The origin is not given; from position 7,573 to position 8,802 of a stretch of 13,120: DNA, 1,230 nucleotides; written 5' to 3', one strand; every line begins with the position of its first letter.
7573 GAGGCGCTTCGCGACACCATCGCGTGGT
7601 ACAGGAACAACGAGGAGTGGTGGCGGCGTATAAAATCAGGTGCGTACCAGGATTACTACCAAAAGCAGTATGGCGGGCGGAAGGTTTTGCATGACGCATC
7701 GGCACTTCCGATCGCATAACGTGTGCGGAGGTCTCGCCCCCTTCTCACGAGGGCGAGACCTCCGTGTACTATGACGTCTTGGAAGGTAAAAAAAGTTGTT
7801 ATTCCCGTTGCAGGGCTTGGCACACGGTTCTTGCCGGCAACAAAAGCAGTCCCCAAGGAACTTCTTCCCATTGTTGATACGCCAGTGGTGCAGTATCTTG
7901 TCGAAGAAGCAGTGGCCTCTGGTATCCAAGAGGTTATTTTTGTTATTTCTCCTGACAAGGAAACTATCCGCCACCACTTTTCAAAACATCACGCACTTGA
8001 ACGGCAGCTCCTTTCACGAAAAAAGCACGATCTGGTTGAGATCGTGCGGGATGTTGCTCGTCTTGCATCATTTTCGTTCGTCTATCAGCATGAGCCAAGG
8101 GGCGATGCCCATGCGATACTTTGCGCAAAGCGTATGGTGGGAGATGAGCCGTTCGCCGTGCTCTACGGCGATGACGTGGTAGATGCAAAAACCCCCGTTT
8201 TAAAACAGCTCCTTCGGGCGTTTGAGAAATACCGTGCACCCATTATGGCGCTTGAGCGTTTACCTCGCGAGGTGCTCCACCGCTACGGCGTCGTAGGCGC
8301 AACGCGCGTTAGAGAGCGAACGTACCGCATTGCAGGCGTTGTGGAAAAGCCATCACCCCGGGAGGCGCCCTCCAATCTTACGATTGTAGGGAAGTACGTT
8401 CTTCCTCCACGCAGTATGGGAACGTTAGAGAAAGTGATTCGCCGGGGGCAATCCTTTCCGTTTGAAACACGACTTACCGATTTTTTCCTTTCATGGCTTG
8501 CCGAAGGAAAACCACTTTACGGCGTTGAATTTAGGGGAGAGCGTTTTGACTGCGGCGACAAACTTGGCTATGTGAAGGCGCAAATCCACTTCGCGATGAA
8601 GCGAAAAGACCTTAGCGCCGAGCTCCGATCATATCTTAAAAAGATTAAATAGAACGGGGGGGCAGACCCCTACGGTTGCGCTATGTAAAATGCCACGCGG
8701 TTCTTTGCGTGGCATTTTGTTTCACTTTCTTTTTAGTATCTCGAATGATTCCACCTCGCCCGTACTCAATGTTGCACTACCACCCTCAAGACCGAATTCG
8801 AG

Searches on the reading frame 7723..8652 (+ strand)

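Call 3: search_protein_families(library=pfam, proteins=[window:7723-8652:+], max_evalue=0.1)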
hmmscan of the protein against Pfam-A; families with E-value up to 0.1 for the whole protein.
window:7723-8652:+ (309 aa): 4 families
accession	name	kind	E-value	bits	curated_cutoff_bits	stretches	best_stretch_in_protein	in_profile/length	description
PF00483.29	NTP_transferase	-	2.4e-25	90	21.2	1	25-287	2-239/245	Nucleotidyl transferase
PF12804.13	NTP_transf_3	-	1.2e-06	29.2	27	1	26-179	2-123/160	MobA-like NTP transferase domain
PF01128.25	IspD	-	0.0093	16.2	27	1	25-82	3-58/221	2-C-methyl-D-erythritol 4-phosphate cytidylyltransferase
PF02348.25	CTP_transf_3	-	0.042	14.1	22.6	1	45-92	16-61/217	Cytidylyltransferase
